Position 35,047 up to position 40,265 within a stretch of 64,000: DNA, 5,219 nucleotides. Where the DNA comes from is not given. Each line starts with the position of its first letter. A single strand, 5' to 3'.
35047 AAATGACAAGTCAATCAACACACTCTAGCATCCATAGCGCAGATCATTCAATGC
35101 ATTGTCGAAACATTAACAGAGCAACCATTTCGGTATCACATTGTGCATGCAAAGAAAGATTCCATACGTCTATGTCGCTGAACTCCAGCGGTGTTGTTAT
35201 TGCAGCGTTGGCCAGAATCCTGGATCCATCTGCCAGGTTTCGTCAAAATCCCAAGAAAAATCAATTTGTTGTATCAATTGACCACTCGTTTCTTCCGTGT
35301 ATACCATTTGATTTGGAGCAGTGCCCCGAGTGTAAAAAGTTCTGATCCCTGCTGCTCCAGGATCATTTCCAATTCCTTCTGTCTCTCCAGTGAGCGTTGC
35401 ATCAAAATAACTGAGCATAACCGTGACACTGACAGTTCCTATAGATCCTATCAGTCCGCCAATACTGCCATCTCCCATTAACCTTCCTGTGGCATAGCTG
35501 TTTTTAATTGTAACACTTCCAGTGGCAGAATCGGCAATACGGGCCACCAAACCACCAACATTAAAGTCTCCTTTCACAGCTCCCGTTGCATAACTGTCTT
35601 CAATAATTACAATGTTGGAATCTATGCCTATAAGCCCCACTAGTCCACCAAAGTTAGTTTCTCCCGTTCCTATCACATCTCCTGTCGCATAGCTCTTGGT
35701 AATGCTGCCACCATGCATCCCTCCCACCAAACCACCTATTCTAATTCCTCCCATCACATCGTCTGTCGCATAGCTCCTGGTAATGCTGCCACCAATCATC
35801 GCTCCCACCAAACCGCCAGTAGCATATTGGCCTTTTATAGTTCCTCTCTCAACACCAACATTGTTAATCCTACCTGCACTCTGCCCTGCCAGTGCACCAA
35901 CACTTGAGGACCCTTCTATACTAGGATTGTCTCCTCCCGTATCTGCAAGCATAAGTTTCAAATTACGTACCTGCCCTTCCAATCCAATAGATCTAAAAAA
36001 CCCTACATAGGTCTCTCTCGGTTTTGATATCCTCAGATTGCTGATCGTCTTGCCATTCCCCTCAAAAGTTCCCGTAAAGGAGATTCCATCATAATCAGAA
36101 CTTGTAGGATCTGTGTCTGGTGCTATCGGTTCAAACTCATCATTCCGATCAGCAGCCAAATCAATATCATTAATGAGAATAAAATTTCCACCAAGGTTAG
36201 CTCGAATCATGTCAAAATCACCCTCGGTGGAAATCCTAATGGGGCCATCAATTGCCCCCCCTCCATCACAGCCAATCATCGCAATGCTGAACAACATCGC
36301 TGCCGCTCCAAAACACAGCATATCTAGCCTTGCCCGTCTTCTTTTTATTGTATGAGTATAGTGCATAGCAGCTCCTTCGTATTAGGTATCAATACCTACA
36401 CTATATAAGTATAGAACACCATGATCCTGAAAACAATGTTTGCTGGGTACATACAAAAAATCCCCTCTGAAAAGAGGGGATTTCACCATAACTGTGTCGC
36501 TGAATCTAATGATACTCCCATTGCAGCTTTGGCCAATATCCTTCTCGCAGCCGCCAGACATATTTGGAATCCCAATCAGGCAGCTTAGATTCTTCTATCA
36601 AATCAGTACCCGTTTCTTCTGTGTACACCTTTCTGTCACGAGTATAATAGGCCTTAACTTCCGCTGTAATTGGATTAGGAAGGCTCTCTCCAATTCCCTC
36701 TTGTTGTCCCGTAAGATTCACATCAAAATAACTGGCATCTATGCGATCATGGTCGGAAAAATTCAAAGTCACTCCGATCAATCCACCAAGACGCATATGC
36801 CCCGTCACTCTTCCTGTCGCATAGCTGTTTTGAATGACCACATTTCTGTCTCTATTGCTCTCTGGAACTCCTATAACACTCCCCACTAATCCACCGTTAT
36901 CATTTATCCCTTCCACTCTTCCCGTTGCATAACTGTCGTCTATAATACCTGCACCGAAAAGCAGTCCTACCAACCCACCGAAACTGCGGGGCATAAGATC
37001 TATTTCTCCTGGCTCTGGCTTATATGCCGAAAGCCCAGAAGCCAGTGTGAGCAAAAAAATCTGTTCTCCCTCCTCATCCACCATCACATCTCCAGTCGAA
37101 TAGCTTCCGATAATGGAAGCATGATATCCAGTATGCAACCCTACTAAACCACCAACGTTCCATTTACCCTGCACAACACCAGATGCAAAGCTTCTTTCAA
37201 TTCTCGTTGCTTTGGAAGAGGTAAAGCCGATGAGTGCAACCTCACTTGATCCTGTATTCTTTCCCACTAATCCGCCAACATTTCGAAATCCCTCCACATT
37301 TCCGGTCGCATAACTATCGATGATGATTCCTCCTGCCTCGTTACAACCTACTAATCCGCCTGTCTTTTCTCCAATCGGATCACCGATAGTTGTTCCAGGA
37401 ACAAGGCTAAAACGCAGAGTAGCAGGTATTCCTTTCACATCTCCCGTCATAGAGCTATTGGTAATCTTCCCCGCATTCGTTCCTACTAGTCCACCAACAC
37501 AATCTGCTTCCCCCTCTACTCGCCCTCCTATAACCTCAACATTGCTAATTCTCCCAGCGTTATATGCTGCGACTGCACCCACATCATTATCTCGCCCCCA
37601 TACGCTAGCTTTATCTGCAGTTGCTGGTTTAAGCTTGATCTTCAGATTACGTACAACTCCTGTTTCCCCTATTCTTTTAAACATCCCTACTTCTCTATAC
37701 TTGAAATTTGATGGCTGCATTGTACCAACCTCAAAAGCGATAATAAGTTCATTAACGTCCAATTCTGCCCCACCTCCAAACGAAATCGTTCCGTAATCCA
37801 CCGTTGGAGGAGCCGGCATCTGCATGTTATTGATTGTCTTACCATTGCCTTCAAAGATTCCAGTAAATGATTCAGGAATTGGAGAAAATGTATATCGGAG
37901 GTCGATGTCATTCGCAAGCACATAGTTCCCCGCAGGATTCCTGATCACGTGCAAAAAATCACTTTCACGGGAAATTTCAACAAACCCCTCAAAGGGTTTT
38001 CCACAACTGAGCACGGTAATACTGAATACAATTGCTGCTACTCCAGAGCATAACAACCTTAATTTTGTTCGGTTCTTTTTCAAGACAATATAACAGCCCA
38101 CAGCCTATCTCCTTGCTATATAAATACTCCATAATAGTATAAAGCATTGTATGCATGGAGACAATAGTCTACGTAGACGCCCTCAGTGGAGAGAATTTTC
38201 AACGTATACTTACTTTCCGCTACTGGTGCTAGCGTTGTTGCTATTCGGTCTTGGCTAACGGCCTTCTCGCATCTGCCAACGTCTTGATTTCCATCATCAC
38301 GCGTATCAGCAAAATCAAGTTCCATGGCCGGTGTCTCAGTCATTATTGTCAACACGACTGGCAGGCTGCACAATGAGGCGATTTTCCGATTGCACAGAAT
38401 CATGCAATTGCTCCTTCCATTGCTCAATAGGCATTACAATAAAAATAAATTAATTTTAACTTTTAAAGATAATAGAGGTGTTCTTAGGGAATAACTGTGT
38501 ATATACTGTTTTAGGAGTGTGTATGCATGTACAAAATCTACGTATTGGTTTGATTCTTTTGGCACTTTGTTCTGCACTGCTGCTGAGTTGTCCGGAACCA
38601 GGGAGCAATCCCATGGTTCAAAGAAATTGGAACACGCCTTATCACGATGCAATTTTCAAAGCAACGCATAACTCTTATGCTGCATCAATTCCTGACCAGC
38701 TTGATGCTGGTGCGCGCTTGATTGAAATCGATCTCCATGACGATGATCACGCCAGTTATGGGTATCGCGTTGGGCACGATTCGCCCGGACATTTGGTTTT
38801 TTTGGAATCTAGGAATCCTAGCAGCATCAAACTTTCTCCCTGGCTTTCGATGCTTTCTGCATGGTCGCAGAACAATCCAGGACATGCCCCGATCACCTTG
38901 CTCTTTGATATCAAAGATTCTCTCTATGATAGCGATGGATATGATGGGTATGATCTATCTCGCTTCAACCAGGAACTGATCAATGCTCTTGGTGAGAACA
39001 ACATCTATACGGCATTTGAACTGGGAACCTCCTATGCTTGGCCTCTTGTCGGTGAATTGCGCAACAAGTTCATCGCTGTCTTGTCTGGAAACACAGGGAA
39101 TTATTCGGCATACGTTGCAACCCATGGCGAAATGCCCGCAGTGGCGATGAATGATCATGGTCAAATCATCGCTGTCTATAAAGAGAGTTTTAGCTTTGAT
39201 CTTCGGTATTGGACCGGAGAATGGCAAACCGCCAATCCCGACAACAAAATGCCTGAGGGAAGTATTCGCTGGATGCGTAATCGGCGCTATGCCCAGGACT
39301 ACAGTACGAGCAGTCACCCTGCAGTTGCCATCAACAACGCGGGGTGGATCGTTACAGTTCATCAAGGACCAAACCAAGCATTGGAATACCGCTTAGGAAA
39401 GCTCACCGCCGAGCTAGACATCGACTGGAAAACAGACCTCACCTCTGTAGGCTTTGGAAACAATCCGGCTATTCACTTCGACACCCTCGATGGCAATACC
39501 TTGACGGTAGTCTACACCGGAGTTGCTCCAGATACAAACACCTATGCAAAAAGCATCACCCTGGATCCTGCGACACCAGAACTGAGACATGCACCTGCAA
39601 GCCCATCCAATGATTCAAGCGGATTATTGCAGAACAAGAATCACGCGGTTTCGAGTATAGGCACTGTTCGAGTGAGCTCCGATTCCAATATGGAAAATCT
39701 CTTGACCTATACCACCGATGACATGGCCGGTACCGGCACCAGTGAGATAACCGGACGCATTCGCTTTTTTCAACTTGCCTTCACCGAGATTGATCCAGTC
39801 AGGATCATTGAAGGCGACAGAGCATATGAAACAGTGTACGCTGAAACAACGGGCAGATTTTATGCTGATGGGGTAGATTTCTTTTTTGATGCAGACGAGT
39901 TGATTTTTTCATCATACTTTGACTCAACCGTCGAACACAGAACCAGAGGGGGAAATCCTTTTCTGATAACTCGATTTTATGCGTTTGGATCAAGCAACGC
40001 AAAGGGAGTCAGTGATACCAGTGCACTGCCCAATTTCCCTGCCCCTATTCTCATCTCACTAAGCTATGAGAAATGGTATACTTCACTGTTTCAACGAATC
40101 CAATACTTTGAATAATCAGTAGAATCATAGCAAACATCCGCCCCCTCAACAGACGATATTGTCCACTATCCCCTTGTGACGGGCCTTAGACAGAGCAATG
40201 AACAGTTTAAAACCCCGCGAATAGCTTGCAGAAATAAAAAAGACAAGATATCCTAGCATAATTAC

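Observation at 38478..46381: Tandem array of four divergent PLC-like lipoproteins whose duplication unit carried the 3' end of the adjacent repressor gene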

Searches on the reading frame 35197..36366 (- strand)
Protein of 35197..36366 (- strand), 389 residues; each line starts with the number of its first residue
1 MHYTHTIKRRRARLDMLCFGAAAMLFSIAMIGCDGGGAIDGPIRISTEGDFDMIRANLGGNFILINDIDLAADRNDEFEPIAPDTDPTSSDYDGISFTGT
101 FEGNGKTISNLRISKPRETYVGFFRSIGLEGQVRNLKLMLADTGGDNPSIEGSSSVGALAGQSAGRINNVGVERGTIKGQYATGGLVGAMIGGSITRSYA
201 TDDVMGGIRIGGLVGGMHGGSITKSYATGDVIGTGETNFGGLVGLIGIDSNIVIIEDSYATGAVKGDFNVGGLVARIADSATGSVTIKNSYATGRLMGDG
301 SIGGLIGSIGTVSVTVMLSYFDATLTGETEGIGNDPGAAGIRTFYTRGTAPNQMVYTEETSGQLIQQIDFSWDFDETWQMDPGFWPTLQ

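Call 3: search_protein_families(library=pfam, proteins=[window:35197-36366:-], max_evalue=1)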
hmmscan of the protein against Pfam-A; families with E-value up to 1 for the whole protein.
window:35197-36366:- (389 aa): 1 family
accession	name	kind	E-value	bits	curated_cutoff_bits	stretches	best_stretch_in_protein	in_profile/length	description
PF07581.17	Glug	-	7.9e-12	45.2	20.5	2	206-232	1-28/28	The GLUG motif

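Call 63: search_protein_families(library=ncbifam, proteins=[window:35197-36366:-], max_evalue=0.01)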
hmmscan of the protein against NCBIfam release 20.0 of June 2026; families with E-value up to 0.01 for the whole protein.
window:35197-36366:- (389 aa): 1 family
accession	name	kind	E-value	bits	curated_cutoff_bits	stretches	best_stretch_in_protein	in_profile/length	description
NF046017.1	ZmpA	exception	0.0002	18.7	3000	1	149-284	952-1099/2052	zinc metalloprotease A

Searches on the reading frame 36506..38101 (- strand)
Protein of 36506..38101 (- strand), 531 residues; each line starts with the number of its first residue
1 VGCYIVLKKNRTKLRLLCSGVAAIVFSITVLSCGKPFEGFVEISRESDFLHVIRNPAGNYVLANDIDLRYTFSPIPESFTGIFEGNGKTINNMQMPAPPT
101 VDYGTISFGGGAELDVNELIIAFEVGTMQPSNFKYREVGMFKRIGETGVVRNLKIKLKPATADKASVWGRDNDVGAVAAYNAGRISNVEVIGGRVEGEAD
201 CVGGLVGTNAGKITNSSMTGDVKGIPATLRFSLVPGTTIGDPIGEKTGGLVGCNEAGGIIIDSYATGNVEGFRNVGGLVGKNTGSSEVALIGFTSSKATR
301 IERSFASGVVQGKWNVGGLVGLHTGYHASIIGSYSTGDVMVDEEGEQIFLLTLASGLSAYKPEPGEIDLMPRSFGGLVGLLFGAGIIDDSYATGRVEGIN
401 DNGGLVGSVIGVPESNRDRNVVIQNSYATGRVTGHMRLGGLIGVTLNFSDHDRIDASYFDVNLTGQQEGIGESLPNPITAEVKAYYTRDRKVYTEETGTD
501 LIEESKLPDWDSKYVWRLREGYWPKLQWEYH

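Call 3: search_protein_families(library=pfam, proteins=[window:36506-38101:-], max_evalue=1)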
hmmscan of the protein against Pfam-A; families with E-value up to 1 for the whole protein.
window:36506-38101:- (531 aa): 1 family
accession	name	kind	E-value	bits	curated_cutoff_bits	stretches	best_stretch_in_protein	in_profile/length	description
PF07581.17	Glug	-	5.7e-28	95.8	20.5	5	314-339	3-27/28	The GLUG motif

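Call 63: search_protein_families(library=ncbifam, proteins=[window:36506-38101:-], max_evalue=0.01)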
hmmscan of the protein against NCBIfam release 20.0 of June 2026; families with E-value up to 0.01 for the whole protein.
window:36506-38101:- (531 aa): 1 family
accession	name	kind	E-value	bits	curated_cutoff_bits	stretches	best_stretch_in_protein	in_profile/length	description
NF046017.1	ZmpA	exception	0.0032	14.7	3000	0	374-451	1020-1095/2052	zinc metalloprotease A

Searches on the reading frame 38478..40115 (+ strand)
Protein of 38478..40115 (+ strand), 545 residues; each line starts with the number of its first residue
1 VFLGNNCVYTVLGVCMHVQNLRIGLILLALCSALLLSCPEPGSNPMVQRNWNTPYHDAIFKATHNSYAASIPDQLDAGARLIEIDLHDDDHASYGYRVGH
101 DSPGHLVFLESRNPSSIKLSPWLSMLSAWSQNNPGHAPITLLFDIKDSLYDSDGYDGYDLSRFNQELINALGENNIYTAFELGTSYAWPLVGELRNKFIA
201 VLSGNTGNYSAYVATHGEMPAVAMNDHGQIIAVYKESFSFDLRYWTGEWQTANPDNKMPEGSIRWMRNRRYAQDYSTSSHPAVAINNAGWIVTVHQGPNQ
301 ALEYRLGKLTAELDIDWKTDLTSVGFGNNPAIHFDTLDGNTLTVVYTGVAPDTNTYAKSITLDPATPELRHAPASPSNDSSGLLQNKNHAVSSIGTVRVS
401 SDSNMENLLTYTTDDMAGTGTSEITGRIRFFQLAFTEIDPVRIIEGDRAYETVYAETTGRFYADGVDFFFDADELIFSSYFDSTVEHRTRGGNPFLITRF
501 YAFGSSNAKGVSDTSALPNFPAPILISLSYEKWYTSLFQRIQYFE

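Call 3: search_protein_families(library=pfam, proteins=[window:38478-40115:+], max_evalue=1)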
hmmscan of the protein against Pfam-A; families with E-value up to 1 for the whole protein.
window:38478-40115:+ (545 aa): 2 families
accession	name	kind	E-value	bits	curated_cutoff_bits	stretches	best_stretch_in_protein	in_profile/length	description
PF16670.11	PI-PLC-C1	-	2.3e-08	34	29.9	1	119-216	113-227/329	Phosphoinositide phospholipase C, Ca2+-dependent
PF00388.25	PI-PLC-X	-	0.28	11.3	23.1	1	43-92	6-53/144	Phosphatidylinositol-specific phospholipase C, X domain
